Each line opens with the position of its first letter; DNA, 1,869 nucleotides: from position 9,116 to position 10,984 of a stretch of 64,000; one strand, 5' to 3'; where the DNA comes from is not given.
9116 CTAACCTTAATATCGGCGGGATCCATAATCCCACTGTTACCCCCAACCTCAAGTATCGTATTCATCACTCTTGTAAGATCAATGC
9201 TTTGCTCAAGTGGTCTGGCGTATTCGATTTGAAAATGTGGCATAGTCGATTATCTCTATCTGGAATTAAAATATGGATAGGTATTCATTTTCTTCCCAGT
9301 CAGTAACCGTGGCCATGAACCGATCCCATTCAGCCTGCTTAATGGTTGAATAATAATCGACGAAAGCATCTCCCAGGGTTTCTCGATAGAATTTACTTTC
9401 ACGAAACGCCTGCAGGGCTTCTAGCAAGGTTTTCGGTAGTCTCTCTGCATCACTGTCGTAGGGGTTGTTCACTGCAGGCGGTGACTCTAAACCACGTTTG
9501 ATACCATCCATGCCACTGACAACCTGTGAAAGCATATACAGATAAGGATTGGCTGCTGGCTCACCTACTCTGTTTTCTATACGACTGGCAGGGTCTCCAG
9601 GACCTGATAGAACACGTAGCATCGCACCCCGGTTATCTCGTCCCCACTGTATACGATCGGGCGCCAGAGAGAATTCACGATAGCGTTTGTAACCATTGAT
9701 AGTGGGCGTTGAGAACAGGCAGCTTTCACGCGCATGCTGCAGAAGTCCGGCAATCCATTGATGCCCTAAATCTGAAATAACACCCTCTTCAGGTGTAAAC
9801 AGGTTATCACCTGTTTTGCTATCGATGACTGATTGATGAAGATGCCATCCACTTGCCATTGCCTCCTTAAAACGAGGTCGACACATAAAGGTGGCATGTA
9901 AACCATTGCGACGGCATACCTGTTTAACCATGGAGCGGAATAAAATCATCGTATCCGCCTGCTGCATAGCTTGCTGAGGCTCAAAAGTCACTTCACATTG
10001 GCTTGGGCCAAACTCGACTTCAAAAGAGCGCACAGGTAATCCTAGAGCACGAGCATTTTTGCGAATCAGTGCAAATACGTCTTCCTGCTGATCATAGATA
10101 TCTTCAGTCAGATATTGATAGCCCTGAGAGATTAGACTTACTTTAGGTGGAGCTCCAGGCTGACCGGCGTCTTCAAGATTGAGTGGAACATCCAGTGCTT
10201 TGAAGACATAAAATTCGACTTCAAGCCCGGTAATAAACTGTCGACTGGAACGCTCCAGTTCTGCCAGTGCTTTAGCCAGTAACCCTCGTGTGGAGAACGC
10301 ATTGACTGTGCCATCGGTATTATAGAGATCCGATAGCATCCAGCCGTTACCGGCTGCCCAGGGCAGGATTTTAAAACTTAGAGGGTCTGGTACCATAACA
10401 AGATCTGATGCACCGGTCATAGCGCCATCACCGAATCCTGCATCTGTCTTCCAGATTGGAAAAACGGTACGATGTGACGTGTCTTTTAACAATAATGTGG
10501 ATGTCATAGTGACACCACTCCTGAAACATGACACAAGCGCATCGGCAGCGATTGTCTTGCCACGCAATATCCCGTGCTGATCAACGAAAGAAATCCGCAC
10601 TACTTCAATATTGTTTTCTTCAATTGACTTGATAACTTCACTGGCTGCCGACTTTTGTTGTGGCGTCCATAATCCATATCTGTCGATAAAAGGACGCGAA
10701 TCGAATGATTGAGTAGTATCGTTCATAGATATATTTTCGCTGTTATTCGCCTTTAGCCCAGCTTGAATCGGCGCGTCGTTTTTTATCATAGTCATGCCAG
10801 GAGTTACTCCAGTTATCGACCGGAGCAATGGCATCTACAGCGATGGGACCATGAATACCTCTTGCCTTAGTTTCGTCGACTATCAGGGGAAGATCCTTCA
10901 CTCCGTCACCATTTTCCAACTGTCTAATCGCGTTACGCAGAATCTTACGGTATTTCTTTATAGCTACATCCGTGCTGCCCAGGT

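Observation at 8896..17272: Nine-gene operon coupling a Liv-type ABC importer to a GS-like gamma-glutamyl ligase, a lone Rieske oxygenase, a thioesterase and a tautomerase: an uncharacterised amine/amide catabolic route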

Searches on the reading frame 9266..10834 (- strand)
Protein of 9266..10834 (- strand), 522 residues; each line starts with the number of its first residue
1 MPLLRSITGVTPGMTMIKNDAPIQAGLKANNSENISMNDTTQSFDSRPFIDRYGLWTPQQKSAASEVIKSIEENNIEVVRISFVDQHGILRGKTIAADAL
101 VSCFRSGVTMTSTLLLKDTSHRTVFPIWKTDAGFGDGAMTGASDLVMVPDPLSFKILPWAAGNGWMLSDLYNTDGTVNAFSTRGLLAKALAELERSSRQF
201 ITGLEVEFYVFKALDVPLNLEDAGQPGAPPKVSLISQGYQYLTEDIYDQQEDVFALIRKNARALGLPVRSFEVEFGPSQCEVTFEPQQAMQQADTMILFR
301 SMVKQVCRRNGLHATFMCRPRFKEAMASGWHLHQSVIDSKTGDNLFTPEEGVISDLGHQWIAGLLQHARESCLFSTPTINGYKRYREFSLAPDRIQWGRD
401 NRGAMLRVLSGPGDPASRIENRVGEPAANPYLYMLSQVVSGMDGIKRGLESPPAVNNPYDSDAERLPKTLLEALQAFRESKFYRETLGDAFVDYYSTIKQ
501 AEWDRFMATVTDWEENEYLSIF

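Call 3: search_protein_families(library=pfam, proteins=[window:9266-10834:-])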
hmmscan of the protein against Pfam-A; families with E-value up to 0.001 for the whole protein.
window:9266-10834:- (522 aa): 3 families
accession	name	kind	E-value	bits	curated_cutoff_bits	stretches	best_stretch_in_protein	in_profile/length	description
PF00120.29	Gln-synt_C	-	3.2e-82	276.8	24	1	181-518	3-344/344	Glutamine synthetase, catalytic domain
PF16952.10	Gln-synt_N_2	-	1.7e-06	28.3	35.7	1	66-176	5-110/112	Glutamine synthetase N-terminal domain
PF03951.24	Gln-synt_N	-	0.00039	20.4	33.4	0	142-167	50-76/82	Glutamine synthetase, beta-Grasp domain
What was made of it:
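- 9266..10726 (-): GS-like gamma-glutamyl-arylamide synthetase (486 aa). Pfam Gln-synt_C, 277 bits (call 3).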

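Call 4: search_protein_families(library=ncbifam, proteins=[window:9266-10834:-])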
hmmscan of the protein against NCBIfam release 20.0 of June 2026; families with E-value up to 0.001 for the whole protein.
window:9266-10834:- (522 aa): 5 families
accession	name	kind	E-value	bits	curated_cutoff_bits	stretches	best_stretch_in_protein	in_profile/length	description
NF045547.1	GGputSyn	equivalog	1.2e-70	238.5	650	1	65-514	3-438/438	gamma-glutamylputrescine synthetase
TIGR03105.1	gln_synth_III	equivalog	5.9e-69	232.7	469.6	1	70-519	4-434/435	type III glutamate--ammonia ligase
TIGR00653.1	GlnA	equivalog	5.3e-68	229.8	429.15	1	66-519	2-461/462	type I glutamate--ammonia ligase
NF007006.0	PRK09469.1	equivalog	4.8e-30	104.5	845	1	248-520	187-468/469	glutamate--ammonia ligase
NF041605.1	gln_syn_GlnII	equivalog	6.2e-07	28.9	500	1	117-335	27-231/333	glutamine synthetase GlnII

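Call 13: search_solved_structures(query=window:9266-10726:-, max_evalue=0.001)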
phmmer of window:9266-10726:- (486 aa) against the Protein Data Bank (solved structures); distinct sequences matched with E-value up to 0.001: 39.
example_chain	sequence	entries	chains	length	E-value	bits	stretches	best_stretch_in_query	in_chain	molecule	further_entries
8wwu_A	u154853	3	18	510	9.8e-131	439.7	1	12-483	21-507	Glutamine synthetase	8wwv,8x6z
8tfb_A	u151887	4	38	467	3e-52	180.9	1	27-485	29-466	Glutamine synthetase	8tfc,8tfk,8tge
8s59_O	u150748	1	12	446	3.9e-52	180.5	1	106-485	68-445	Glutamine synthetase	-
8ufj_A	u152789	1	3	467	9.7e-52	179.2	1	27-485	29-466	Glutamine synthetase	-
7tfa_B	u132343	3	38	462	2.9e-51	177.7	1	105-486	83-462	Glutamine synthetase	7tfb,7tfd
7tdp_A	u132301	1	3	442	3.1e-51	177.6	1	105-486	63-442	Glutamine synthetase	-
4s0r_A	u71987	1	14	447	4.2e-50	173.8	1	105-484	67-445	Glutamine synthetase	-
7tfc_A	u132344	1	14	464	4.4e-50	173.8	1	105-484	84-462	Glutamine synthetase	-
4lnf_A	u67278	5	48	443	5.2e-50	173.5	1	106-484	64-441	Glutamine synthetase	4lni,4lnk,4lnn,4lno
8ool_A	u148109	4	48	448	1.6e-49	171.9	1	27-485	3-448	Glutamine synthetase from Methanothermococcus thermolithotrophicus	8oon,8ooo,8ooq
7tdv_A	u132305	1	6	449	7.4e-49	169.7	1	105-484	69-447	Glutamine synthetase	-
9y4a_A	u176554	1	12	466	1.7e-48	168.6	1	105-484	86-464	Glutamine synthetase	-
7tf6_A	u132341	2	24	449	2.3e-48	168.1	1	105-484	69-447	Glutamine synthetase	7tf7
5dm3_A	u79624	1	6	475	6.8e-48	166.6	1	31-478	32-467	L-glutamine synthetase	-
11zs_A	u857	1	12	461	1.7e-47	165.3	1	29-478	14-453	Glutamine synthetase, catalytic domain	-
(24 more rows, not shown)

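Call 20: search_solved_structures(query=window:9266-10726:-, max_evalue=1e-100, show_alignments=1)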
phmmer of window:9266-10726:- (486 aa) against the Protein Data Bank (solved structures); distinct sequences matched with E-value up to 1e-100: 1.
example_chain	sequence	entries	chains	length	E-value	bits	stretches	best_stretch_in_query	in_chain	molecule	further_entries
8wwu_A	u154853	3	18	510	9.8e-131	439.7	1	12-483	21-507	Glutamine synthetase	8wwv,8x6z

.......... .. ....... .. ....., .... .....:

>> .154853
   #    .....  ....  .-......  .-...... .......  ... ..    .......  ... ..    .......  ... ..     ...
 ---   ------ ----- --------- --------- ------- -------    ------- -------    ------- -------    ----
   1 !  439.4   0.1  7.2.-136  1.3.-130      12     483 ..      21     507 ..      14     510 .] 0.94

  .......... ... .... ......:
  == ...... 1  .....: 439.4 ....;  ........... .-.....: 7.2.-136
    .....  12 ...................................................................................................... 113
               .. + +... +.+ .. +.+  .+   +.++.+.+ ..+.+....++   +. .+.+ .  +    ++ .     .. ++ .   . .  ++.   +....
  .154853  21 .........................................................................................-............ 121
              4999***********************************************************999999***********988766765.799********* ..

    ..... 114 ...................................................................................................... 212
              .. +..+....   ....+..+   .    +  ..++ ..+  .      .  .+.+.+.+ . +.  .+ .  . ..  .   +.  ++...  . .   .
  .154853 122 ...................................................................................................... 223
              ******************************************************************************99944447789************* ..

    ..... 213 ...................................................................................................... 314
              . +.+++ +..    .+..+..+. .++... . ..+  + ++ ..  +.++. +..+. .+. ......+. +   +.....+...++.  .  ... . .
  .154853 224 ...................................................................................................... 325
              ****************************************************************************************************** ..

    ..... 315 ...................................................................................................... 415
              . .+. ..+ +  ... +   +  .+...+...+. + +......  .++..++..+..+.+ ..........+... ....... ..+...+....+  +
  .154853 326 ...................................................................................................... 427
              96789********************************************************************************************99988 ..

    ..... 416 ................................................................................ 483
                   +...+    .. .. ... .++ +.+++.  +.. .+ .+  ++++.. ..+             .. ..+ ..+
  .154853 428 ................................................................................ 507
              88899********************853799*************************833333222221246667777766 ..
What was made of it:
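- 9266..10726 (-): NpaA1 (8wwu) scores 440 bits against about 180 for true GS and about 125 for GmaS (calls 13, 20).
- Nearest solved relative is NpaA1 (E 1e-130, 440 bits), against about 180 bits for GlnA and about 125 for GmaS (calls 13, 20).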

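Call 40: search_dna_similar(query=window:9266-10726:-, collection=plasmids, mode=protein, max_rows=60, max_evalue=1e-40)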
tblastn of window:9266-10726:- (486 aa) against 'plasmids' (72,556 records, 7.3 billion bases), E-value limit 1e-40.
Records with a match: 268; places in all: 283; records where one place covers at least 80% of the query: 256.
Best place of each record, by identity: <60% 268.
By first word of the organism name: Rhizobium 51; Pseudosulfitobacter 45; Streptomyces 9; Aminobacter 9; Sinorhizobium 8; Paracoccus 8; Burkholderia 6; Lactiplantibacillus 6; Acinetobacter 6; Azospirillum 6; and 63 more.
By predicted mobility (MOB-suite, as given by PLSDB): non-mobilizable 186; conjugative 42; mobilizable 40.
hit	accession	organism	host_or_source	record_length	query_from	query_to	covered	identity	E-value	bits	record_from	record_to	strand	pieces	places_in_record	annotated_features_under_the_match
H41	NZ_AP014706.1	Methylobacterium aquaticum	-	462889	13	486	98%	55.9%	3e-180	567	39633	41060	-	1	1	glutamine synthetase family protein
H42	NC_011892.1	Methylobacterium nodulans ORS 2060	-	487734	13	486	98%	55.9%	2e-176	556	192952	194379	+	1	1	glutamine synthetase family protein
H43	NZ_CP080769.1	Cupriavidus pinatubonensis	genomic assembly,soil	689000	13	486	98%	55.0%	2e-174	550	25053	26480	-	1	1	glutamine synthetase family protein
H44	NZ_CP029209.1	Nitratireductor sp. OM-1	-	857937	19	486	96%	55.6%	5e-177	558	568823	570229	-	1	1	glutamine synthetase family protein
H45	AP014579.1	Burkholderia sp. RPE67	Riptortus pedestris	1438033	13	486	98%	54.4%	1e-176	557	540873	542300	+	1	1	glutamine synthetase catalytic region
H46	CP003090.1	Burkholderia sp. YI23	-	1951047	13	486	98%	54.2%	4e-176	555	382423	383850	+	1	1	glutamine synthetase catalytic region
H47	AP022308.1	Burkholderia sp. SFA1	-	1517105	13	486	98%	54.2%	8e-176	554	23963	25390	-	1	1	glutamine synthetase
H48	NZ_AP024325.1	Caballeronia sp. NK8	-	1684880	13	486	98%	54.0%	2e-173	547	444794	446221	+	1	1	none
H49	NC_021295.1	Caballeronia insecticola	-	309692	13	486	98%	53.6%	4e-172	544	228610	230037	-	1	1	glutamine synthetase family protein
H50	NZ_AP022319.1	Burkholderia sp. THE68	Togo hemipterus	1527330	13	486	98%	53.6%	2e-171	541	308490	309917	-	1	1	none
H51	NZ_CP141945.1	Novosphingobium sp. RL4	Rheum palmatum L.,Single ...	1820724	13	486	98%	53.6%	4e-160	509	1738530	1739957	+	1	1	none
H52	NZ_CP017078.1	Novosphingobium resinovorum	single cell,soil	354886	13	486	98%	53.5%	4e-172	544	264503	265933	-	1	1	glutamine synthetase family protein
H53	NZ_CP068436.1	Cupriavidus necator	heavy metal containmented soil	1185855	13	486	98%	52.9%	1e-170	540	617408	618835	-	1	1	none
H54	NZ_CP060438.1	Pseudooceanicola algae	whole organism,marine macroalga Fucus ...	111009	35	486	93%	55.2%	3e-170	538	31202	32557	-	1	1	glutamine synthetase family protein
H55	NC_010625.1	Paraburkholderia phymatum STM815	-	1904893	13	486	98%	52.3%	3e-166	527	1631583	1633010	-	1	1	record has no annotation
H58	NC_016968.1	Comamonas testosteroni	-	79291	1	486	100%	47.1%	4e-149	478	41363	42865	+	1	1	glutamine synthetase family protein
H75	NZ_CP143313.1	Pseudomonas sp. JS3066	cell culture,soil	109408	5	486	99%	42.6%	1e-130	425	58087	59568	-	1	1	glutamine synthetase family protein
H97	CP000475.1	Paenarthrobacter aurescens TC1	-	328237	11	483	97%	31.1%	2e-58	216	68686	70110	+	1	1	ipuC: gamma-glutamylisopropylamide synthetase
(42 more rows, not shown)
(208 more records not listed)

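Call 65: get_annotated_region(hit=H75, flank=7000)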
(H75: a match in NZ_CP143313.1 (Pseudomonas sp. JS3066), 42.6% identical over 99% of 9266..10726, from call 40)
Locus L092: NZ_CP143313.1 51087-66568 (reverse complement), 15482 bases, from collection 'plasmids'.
description: Pseudomonas sp. JS3066 plasmid pJS3066, complete sequence
organism: Pseudomonas sp. JS3066 (NCBI taxid 3090665)
taxonomy: Bacteria; Pseudomonadota; Gammaproteobacteria; Pseudomonadales; Pseudomonadaceae; Pseudomonas; Pseudomonas sp. JS3066
host: -; source: cell culture,soil; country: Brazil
typing (MOB-suite, as given by PLSDB): conjugative; replicon IncP; relaxase MOBP; mating-pair formation MPF_T
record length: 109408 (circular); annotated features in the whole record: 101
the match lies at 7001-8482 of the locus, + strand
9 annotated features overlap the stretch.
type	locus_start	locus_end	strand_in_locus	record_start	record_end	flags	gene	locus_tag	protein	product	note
CDS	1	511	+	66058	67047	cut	-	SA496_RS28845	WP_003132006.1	DUF3330 domain-containing protein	-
CDS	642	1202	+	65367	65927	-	-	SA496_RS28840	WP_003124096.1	recombinase family protein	GO:0006310 - DNA recombination [Evidence IEA]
CDS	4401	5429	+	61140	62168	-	-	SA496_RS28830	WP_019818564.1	IS30 family transposase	-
CDS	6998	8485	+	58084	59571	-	-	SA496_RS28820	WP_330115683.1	glutamine synthetase family protein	GO:0006542 - glutamine biosynthetic process [Evidence IEA]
CDS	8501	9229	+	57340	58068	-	-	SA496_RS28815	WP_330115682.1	type 1 glutamine amidotransferase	-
CDS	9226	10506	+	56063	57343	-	-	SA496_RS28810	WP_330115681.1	Rieske 2Fe-2S domain-containing protein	-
CDS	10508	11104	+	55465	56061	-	-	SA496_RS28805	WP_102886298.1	aromatic-ring-hydroxylating dioxygenase subunit beta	GO:0019439 - aromatic compound catabolic process [Evidence IEA]; GO:0006725 - cellular aromatic compound metabolic ...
CDS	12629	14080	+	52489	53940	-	-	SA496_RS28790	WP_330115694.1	aldehyde dehydrogenase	-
CDS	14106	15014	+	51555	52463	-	nahC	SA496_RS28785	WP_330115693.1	1,2-dihydroxynaphthalene dioxygenase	-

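Call 66: get_annotated_region(hit=H58, flank=7000)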
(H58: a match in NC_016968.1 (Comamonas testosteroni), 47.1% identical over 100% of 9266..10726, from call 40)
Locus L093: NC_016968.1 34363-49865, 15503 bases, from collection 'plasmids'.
description: Comamonas testosteroni plasmid pTB30, complete sequence
organism: Comamonas testosteroni (NCBI taxid 285)
taxonomy: Bacteria; Pseudomonadota; Betaproteobacteria; Burkholderiales; Comamonadaceae; Comamonas; Comamonas testosteroni
host: -; source: -; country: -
typing (MOB-suite, as given by PLSDB): conjugative; replicon IncP; relaxase MOBP; mating-pair formation MPF_T
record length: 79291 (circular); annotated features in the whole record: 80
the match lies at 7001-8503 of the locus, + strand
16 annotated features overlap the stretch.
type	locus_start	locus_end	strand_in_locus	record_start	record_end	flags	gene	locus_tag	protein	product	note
CDS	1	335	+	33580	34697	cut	-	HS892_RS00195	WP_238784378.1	IS3 family transposase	-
CDS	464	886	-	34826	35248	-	-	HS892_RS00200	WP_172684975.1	IclR family transcriptional regulator C-terminal domain-containing protein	-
CDS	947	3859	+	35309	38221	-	-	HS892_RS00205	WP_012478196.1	Tn3 family transposase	-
CDS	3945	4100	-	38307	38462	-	-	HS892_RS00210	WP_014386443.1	hypothetical protein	-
CDS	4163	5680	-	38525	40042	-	-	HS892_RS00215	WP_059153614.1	IS66 family transposase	-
CDS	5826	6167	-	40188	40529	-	tnpB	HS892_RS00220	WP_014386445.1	IS66 family insertion sequence element accessory protein TnpB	-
CDS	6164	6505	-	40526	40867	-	-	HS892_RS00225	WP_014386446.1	hypothetical protein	-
CDS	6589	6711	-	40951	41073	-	-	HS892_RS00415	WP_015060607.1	hypothetical protein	-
CDS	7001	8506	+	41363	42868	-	-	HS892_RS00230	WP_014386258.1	glutamine synthetase family protein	GO:0006542 - glutamine biosynthetic process [Evidence IEA]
CDS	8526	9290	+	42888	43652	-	-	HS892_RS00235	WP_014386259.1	type 1 glutamine amidotransferase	-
CDS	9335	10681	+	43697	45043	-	-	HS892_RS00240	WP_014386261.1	aromatic ring-hydroxylating dioxygenase subunit alpha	-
CDS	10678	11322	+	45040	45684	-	-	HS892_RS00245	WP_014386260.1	aromatic-ring-hydroxylating dioxygenase subunit beta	GO:0019439 - aromatic compound catabolic process [Evidence IEA]; GO:0006725 - cellular aromatic compound metabolic ...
CDS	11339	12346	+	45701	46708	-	-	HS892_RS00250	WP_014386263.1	ferredoxin--NADP reductase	-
CDS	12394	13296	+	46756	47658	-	-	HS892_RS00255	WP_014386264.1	LysR family transcriptional regulator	GO:0006355 - regulation of DNA-templated transcription [Evidence IEA]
CDS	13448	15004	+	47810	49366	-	istA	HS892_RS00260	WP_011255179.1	IS21-like element IS1600 family transposase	GO:0006313 - DNA transposition [Evidence IEA]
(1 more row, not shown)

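Call 67: get_annotated_region(hit=H97, flank=500)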
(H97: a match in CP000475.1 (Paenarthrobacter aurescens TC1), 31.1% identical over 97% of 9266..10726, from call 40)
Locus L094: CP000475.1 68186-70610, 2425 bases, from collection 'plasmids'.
description: Paenarthrobacter aurescens TC1 plasmid pTC1, complete sequence
organism: Paenarthrobacter aurescens TC1 (NCBI taxid 290340)
taxonomy: Bacteria; Actinomycetota; Actinomycetes; Micrococcales; Micrococcaceae; Paenarthrobacter; Paenarthrobacter aurescens; Paenarthrobacter aurescens TC1
host: -; source: -; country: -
typing (MOB-suite, as given by PLSDB): conjugative; replicon rep_cluster_1783; relaxase MOBF,MOBF; mating-pair formation MPF_T
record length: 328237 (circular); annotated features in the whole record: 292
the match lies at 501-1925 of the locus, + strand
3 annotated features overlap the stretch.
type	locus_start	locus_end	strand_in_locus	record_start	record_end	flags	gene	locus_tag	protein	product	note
CDS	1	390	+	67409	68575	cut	-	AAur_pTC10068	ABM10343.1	putative ferredoxin reductase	-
CDS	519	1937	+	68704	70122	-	ipuC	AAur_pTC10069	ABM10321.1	gamma-glutamylisopropylamide synthetase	-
CDS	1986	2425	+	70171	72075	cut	-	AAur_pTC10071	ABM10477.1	GAF domain protein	-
